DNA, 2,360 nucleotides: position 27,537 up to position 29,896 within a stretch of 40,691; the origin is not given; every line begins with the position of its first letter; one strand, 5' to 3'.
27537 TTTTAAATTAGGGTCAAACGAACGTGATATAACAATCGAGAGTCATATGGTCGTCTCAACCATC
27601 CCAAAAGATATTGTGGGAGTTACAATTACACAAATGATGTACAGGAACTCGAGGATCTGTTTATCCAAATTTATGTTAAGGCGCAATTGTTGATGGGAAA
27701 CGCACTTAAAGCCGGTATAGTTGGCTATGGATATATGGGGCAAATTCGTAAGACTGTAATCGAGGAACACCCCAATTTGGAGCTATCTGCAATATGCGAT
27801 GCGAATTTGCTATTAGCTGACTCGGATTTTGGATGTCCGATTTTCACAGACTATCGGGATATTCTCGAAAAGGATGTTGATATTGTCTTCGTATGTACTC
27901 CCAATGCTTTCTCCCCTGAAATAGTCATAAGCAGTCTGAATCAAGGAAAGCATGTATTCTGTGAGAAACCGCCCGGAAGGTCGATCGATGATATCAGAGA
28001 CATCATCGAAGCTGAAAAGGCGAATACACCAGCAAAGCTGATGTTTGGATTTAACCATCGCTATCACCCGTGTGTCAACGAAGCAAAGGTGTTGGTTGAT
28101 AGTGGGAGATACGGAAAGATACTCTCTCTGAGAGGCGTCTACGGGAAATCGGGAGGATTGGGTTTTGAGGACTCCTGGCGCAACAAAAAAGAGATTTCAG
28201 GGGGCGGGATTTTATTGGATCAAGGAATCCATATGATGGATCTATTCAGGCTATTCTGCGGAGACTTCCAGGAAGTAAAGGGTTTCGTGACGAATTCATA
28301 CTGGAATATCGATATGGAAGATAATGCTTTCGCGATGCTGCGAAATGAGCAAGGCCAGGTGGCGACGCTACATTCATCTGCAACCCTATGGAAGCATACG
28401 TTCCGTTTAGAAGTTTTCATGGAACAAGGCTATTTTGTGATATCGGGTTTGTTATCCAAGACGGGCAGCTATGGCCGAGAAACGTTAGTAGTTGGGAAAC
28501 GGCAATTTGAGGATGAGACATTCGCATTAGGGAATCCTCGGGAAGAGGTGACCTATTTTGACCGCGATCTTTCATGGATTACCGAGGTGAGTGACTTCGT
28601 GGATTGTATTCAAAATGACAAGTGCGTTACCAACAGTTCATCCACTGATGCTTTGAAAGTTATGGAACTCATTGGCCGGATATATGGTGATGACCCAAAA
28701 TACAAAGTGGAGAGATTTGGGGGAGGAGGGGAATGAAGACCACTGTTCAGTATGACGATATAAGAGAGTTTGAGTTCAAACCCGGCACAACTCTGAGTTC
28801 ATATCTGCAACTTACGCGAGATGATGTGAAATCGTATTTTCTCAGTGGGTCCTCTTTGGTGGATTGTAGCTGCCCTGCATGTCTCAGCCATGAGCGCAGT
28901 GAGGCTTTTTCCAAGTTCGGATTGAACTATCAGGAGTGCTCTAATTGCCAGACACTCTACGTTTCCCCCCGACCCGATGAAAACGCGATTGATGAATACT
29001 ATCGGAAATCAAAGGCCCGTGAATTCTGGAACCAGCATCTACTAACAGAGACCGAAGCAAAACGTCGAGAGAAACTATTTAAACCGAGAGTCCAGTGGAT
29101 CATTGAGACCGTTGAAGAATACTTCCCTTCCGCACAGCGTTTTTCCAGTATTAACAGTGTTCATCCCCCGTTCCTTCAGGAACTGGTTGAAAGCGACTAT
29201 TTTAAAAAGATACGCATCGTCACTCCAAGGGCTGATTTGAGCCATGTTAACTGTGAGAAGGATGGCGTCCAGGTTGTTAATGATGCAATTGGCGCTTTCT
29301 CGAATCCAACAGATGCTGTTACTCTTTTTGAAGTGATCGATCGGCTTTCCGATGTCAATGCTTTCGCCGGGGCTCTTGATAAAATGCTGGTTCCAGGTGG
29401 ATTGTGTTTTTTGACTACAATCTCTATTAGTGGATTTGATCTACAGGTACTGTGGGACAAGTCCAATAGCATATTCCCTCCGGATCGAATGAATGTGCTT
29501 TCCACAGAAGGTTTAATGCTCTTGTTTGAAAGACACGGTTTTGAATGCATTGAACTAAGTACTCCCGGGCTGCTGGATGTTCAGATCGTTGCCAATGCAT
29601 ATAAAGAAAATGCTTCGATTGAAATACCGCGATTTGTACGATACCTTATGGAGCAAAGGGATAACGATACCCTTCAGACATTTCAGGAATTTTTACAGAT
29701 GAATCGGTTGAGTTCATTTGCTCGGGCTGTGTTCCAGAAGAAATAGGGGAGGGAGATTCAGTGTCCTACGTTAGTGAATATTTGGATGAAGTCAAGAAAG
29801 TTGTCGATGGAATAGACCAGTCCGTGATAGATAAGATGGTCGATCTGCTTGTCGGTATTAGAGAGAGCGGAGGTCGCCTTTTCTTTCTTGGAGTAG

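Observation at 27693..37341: Eleven-gene sub-operon that looks like a PEP-independent, aldolase-based route to a second, heavily tailored CMP-activated sugar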

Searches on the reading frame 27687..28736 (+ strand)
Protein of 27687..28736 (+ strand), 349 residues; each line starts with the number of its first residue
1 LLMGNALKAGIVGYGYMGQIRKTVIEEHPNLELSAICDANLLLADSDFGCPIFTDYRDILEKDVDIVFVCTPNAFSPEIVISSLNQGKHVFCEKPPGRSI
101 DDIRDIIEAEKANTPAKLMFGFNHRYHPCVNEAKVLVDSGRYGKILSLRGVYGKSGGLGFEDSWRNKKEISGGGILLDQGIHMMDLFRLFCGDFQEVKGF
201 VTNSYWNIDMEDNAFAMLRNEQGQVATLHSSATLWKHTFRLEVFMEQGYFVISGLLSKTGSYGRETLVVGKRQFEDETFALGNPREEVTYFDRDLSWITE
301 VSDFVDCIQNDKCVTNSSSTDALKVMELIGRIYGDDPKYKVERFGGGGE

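Call 4: search_protein_families(library=pfam, proteins=[window:27687-28736:+], max_evalue=0.001)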
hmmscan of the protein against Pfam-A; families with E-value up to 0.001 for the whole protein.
window:27687-28736:+ (349 aa): 4 families
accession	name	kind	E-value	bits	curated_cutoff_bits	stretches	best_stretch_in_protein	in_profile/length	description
PF22725.1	GFO_IDH_MocA_C3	-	1.8e-26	93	27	1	131-250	2-123/124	GFO/IDH/MocA C-terminal domain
PF01408.29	GFO_IDH_MocA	-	8.4e-20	72.1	24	1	8-113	2-112/120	Oxidoreductase family, NAD-binding Rossmann fold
PF02894.22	GFO_IDH_MocA_C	-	1.3e-12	48.4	22.9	1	136-332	3-206/218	Oxidoreductase family, C-terminal alpha/beta domain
PF01118.30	Semialdhyde_dh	-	0.00052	20.8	26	0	8-91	1-94/121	Semialdehyde dehydrogenase, NAD binding domain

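Call 5: search_protein_families(library=ncbifam, proteins=[window:27687-28736:+], max_evalue=0.001)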
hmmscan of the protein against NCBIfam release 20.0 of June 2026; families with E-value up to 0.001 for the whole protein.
window:27687-28736:+ (349 aa): 10 families
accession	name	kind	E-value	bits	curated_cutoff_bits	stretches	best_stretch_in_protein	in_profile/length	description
TIGR04380.1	myo_inos_iolG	equivalog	1.6e-32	112.7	355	1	7-328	2-315/330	inositol 2-dehydrogenase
NF052479.1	LevoglcsnDh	equivalog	9.8e-31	106.8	650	1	53-201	62-212/386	levoglucosan dehydrogenase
NF040723.1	UDP-GlcNAcDh_Arch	equivalog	4.9e-28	98.5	450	1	7-226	1-211/302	UDP-N-acetylglucosamine 3-dehydrogenase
NF041392.1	XylDh_Gfo6_Halo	equivalog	3e-15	55.9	350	1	62-252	81-275/350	D-xylose 1-dehydrogenase Gfo6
NF008607.0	PRK11579.1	subfamily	2.3e-14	53.2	330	1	3-256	1-253/346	oxidoreductase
NF052679.1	InsChiInosDhIolG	equivalog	1.6e-11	43.9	540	1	7-151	3-154/343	bifunctional inositol 2-dehydrogenase/D-chiro-inositol 1-dehydrogenase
NF058563.1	BT_2159_fam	equivalog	8.8e-08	31.5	650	1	8-192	2-184/350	disaccharide 3-dehydrogenase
NF007574.0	PRK10206.1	equivalog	6.3e-07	28.8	352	1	55-255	56-250/345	oxidoreductase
NF058561.1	BT_2158_fam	equivalog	1.1e-05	24.3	750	1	12-111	41-144/487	glycoside 3-dehydrogenase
TIGR01921.1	DAP-DH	equivalog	1.9e-05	24.1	180.6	1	6-74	3-71/324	diaminopimelate dehydrogenase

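Call 40: search_solved_structures(query=window:27687-28736:+, max_evalue=1e-8, show_alignments=1)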
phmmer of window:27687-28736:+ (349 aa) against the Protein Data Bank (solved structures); distinct sequences matched with E-value up to 1e-8: 48.
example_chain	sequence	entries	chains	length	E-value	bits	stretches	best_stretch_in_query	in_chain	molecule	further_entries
3cea_A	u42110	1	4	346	8.4e-28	100.6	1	6-248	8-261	Myo-inositol 2-dehydrogenase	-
4mkx_A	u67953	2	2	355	4.3e-24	88.4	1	5-193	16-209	Inositol dehydrogenase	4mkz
4n54_A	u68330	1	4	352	4.5e-24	88.4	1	6-193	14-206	Inositol dehydrogenase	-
6a3f_A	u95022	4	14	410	3.2e-23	85.6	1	8-201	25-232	Putative dehydrogenase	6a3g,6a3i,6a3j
9m37_A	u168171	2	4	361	1.6e-21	80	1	7-223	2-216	P581a DgpA2 and isoorientin complex structure | Gfo/Idh/MocA family protein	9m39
7xr9_A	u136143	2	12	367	4.8e-21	78.4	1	6-213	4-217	DgpA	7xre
4h3v_A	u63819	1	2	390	8.2e-21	77.6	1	8-199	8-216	Oxidoreductase domain protein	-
3e18_A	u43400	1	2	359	1.7e-20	76.6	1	10-229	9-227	oxidoreductase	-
3ec7_A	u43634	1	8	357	1.1e-18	70.6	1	3-152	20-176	Putative Dehydrogenase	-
6jw6_A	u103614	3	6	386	2.1e-18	69.7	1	6-191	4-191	Dehydrogenase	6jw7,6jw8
1evj_A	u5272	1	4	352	1.8e-17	66.6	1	60-227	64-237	GLUCOSE-FRUCTOSE OXIDOREDUCTASE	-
1ofg_A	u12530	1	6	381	2.5e-17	66.2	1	61-227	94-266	GLUCOSE-FRUCTOSE OXIDOREDUCTASE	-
1ryd_A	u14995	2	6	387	2.6e-17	66.2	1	61-227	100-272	glucose-fructose oxidoreductase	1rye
1h6a_A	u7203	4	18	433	3.3e-17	65.8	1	61-227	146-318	PRECURSOR FORM OF GLUCOSE-FRUCTOSE OXIDOREDUCTASE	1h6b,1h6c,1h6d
3moi_A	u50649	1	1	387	9.8e-17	64.2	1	7-229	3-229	Probable dehydrogenase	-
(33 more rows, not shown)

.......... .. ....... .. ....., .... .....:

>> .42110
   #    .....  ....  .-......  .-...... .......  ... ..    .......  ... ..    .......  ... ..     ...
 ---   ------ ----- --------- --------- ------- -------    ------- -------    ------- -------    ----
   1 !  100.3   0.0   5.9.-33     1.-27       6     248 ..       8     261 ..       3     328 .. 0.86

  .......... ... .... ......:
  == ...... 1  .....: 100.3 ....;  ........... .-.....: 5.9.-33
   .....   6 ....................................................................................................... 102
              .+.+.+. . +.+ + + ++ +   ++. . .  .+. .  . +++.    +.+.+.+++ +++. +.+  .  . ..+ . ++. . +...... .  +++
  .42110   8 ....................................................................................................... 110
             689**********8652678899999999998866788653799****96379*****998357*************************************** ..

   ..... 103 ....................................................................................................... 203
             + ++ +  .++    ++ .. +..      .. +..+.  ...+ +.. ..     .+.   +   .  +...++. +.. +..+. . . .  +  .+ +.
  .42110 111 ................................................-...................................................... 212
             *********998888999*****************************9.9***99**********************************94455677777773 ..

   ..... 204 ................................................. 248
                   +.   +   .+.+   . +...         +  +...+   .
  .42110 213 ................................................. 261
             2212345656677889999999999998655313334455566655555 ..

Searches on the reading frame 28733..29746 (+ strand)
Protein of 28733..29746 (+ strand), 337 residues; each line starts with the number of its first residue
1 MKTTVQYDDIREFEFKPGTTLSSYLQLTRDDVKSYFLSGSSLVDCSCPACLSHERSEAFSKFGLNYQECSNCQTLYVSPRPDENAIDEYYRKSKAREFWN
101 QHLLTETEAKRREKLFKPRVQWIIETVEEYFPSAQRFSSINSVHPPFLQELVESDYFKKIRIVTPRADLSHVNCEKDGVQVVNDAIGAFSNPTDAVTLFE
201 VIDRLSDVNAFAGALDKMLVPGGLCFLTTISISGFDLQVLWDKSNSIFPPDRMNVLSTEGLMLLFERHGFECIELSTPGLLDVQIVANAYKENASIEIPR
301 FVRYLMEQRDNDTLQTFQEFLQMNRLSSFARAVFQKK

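Call 4: search_protein_families(library=pfam, proteins=[window:28733-29746:+], max_evalue=0.001)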
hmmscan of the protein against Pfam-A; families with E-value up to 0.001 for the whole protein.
window:28733-29746:+ (337 aa): 1 family
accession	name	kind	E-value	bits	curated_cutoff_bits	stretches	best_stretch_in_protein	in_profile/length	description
PF13489.12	Methyltransf_23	-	1.2e-08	35.3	27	1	179-274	68-163/164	Methyltransferase domain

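Call 5: search_protein_families(library=ncbifam, proteins=[window:28733-29746:+], max_evalue=0.001)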
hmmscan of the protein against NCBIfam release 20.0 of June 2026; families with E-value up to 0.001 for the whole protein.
window:28733-29746:+ (337 aa): 0 families

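Call 56: search_solved_structures(query=window:28733-29746:+, max_evalue=1, show_alignments=2)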
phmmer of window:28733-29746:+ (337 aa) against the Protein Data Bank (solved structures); distinct sequences matched with E-value up to 1: 0.

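Call 60: search_solved_structures(query=A3, max_evalue=1, show_alignments=1)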
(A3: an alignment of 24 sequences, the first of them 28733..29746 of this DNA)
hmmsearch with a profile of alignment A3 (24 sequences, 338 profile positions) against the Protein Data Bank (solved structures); distinct sequences matched with E-value up to 1: 33.
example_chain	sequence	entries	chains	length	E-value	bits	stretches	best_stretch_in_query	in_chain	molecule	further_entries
6ecw_A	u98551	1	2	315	1.5e-05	27.7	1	182-264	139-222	StiD protein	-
6ecu_A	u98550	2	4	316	1.5e-05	27.7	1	182-264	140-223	StiD protein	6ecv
4kdr_A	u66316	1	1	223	0.0052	19.3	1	177-232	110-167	3-demethylubiquinone-9 3-methyltransferase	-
5dpm_A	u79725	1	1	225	0.0053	19.3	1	177-232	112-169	Ubiquinone biosynthesis O-methyltransferase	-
4kdc_A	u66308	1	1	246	0.0064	19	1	177-232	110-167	3-demethylubiquinone-9 3-methyltransferase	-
8k5l_A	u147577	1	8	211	0.0082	18.7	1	167-231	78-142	tRNA (cmo5U34)-methyltransferase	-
9wj7_B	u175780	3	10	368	0.0083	18.7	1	175-229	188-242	N-methyltransferase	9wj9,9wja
9we4_B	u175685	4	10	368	0.0086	18.6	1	175-229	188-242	N-methyltransferase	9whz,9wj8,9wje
6p3m_A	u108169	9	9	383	0.01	18.4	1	167-233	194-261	tetrahydroprotoberberine N-methyltransferase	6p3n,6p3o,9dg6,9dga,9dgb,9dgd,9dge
9whw_B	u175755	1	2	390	0.012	18.1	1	169-229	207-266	N-methyltransferase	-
6ecx_A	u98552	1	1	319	0.015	17.9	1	173-232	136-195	StiE protein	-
6ect_A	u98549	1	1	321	0.015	17.8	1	173-232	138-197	StiE protein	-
9dg9_A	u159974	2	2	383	0.017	17.7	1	167-233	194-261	Tetrahydroprotoberberine N-methyltransferase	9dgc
4krh_A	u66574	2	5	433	0.018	17.6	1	170-230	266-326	Phosphoethanolamine N-methyltransferase 2 | Phospholethanolamine N-methyltransferase 2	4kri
6gkv_A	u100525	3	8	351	0.02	17.4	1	165-233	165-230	Coclaurine N-methyltransferase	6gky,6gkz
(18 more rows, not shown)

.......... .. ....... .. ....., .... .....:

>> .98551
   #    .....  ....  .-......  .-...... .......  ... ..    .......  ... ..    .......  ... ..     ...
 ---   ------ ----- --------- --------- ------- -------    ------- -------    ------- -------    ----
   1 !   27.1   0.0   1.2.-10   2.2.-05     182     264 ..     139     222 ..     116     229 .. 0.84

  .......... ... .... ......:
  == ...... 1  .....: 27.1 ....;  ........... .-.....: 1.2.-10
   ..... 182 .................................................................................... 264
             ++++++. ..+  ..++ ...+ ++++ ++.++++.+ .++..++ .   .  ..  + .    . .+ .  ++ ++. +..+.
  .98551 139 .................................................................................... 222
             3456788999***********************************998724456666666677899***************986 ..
